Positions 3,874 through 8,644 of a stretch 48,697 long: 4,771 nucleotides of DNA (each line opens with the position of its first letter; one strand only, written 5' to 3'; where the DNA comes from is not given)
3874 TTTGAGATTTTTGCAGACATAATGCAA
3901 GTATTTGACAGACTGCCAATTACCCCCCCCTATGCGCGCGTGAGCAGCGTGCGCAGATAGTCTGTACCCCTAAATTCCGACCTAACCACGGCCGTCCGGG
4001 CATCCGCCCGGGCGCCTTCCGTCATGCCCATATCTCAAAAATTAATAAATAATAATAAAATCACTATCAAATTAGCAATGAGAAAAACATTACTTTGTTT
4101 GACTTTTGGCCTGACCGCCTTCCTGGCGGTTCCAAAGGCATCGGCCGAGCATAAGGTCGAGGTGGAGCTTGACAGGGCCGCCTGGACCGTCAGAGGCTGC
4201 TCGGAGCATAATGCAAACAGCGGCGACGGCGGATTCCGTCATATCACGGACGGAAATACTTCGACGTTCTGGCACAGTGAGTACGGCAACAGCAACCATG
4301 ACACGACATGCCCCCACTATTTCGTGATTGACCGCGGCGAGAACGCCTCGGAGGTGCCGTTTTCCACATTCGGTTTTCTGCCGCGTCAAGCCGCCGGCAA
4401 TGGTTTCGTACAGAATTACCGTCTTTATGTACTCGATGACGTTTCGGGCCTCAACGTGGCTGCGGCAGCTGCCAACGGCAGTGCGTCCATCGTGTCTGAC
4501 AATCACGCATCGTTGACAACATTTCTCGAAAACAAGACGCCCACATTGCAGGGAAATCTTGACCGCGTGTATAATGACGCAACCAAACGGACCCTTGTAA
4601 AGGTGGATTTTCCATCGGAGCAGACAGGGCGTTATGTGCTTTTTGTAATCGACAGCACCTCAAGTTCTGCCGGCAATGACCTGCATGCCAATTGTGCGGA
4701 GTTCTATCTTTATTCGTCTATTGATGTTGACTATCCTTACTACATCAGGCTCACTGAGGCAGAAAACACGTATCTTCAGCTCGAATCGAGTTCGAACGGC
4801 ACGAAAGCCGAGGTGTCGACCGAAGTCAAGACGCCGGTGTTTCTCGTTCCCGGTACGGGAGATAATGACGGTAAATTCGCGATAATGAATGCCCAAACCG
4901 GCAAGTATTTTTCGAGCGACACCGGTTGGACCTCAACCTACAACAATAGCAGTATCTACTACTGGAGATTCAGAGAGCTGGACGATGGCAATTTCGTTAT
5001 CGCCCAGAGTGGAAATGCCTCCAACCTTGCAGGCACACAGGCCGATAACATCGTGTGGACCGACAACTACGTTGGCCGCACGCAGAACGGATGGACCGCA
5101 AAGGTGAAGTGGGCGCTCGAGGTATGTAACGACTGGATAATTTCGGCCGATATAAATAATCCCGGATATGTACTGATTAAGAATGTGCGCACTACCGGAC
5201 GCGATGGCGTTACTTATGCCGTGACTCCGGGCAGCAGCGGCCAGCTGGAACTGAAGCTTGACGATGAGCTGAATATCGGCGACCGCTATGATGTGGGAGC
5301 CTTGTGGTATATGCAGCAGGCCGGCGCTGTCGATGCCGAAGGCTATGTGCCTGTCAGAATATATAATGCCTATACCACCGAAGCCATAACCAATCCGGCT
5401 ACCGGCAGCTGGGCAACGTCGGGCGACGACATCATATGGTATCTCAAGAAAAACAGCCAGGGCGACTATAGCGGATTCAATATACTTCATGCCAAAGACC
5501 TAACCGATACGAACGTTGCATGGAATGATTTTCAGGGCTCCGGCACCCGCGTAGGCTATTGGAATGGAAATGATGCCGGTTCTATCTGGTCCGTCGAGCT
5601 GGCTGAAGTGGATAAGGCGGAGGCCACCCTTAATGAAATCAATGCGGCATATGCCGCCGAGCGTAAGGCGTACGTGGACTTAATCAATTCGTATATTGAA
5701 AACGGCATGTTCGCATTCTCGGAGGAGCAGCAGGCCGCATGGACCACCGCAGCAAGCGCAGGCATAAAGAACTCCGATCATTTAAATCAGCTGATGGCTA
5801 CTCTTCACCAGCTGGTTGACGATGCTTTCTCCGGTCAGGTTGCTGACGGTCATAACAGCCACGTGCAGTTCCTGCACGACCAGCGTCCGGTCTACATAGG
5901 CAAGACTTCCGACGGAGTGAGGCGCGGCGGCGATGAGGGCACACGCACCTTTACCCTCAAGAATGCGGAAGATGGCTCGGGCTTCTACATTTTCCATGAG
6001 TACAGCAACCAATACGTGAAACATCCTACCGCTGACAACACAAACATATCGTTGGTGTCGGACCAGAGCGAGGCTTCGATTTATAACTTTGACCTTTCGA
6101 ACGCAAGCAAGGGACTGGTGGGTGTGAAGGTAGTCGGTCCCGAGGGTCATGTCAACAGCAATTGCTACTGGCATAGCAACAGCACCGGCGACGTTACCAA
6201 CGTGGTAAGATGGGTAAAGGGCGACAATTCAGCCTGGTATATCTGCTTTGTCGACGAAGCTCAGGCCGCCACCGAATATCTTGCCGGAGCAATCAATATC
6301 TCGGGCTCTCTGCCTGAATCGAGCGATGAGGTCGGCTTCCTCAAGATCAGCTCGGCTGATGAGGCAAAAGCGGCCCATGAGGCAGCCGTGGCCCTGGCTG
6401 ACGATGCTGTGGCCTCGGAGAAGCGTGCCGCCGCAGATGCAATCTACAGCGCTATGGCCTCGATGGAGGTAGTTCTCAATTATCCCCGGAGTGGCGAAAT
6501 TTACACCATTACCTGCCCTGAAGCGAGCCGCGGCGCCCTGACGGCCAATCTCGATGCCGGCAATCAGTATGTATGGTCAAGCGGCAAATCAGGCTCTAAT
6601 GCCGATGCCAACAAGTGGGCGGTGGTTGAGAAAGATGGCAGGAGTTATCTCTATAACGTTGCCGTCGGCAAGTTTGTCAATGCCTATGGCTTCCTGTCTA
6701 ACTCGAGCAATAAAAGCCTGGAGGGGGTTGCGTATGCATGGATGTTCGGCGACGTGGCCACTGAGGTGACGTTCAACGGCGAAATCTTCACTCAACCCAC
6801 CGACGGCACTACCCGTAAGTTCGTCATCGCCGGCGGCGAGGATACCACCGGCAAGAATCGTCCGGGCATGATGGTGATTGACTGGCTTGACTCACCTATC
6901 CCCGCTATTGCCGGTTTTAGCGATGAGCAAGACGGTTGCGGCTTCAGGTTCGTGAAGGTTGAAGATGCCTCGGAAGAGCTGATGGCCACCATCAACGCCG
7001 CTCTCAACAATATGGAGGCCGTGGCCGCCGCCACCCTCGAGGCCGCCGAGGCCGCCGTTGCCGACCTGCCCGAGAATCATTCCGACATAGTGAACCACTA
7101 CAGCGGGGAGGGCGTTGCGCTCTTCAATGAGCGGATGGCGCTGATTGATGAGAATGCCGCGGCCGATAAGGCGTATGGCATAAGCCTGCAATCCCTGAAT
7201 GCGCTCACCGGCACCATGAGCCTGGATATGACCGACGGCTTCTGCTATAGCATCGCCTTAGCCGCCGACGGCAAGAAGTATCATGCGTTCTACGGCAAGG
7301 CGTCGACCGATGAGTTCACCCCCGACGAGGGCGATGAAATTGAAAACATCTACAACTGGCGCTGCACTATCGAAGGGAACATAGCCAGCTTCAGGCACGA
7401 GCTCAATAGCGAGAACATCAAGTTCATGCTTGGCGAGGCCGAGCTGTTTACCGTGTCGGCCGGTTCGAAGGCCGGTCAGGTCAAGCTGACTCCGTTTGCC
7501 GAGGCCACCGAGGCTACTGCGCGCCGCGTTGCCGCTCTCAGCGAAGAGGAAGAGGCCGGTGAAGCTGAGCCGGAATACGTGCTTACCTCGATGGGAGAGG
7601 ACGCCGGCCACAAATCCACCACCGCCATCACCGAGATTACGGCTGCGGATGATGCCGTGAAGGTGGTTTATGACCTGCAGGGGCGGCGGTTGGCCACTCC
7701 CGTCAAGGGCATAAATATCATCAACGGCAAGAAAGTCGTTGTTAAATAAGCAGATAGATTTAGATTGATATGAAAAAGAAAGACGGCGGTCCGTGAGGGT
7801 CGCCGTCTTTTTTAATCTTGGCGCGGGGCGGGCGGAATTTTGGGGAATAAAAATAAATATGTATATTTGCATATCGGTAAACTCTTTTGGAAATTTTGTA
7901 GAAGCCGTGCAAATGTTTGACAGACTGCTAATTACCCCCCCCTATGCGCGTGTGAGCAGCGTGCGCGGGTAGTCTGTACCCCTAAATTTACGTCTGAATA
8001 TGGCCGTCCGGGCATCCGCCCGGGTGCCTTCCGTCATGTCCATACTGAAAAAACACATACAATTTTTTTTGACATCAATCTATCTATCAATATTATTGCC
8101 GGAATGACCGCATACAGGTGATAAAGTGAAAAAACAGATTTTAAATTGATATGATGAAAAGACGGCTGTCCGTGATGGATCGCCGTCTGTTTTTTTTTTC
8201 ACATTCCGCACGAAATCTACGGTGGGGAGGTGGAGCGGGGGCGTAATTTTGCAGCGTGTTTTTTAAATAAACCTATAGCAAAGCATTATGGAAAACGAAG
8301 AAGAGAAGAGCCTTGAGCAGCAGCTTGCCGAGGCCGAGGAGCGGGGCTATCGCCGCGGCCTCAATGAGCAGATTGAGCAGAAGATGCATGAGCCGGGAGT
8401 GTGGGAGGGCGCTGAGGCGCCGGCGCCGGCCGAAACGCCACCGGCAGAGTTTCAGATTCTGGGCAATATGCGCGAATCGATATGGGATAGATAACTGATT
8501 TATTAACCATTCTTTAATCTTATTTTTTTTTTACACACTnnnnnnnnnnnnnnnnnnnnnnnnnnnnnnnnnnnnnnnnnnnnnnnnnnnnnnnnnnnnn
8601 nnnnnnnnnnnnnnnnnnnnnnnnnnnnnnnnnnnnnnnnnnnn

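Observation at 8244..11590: Orphan phage-head module (scaffold-like, HK97-type capsid-like, unknown, portal-like) embedded among cellular genes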

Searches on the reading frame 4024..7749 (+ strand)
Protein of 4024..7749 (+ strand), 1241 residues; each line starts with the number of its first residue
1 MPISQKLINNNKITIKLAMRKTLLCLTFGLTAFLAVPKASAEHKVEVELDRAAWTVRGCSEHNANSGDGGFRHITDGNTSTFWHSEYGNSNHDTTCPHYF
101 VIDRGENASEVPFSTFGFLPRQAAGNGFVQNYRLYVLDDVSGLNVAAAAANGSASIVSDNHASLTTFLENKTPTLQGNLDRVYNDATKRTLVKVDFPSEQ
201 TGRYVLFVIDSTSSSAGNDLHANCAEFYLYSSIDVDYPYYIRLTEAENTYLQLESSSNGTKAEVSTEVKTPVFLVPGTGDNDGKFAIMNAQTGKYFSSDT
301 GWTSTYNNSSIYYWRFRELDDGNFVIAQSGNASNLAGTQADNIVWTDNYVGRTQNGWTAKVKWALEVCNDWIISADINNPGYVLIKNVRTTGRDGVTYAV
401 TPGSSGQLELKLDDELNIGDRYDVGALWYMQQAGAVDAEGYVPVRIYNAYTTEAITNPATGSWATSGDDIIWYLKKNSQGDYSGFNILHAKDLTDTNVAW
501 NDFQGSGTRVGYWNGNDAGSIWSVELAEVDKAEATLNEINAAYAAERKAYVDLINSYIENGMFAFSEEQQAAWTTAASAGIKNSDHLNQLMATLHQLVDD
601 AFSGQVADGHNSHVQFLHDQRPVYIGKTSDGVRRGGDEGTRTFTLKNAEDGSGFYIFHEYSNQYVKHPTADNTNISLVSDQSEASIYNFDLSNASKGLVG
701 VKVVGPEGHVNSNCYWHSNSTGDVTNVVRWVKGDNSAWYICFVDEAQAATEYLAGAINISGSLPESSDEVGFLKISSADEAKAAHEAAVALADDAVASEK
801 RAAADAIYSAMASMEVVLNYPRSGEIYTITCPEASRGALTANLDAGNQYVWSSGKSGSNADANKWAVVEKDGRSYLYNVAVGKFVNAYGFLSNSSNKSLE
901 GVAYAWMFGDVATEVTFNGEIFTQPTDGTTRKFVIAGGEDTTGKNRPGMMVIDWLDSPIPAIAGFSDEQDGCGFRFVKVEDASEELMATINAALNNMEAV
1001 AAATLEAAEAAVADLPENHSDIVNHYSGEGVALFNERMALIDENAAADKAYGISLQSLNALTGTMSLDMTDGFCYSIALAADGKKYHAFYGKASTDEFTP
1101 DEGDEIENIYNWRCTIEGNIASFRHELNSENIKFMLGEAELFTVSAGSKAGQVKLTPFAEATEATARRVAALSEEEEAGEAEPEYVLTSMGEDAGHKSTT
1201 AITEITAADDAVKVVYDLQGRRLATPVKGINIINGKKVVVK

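Call 8: search_protein_families(library=pfam, proteins=[window:4024-7749:+], max_evalue=0.001)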
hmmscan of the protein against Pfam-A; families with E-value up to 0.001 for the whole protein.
window:4024-7749:+ (1241 aa): 1 family
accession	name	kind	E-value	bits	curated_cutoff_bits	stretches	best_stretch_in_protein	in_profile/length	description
PF00754.31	F5_F8_type_C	-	3.8e-07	30.7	28.2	1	65-213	8-116/127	F5/8 type C domain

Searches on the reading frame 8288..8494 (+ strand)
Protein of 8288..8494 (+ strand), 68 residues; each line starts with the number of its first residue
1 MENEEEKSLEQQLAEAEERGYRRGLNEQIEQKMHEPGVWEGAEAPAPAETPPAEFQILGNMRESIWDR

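Call 3: search_protein_families(library=pfam, proteins=[window:8288-8494:+], max_evalue=1)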
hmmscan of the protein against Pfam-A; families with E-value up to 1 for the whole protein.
window:8288-8494:+ (68 aa): 0 families

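Call 4: search_protein_families(library=phrogs, proteins=[window:8288-8494:+], max_evalue=1)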
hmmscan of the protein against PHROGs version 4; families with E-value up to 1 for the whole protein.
window:8288-8494:+ (68 aa): 1 family
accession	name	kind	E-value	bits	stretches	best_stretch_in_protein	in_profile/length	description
phrog_13966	-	unknown function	0.2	12.6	1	5-36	23-53/115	-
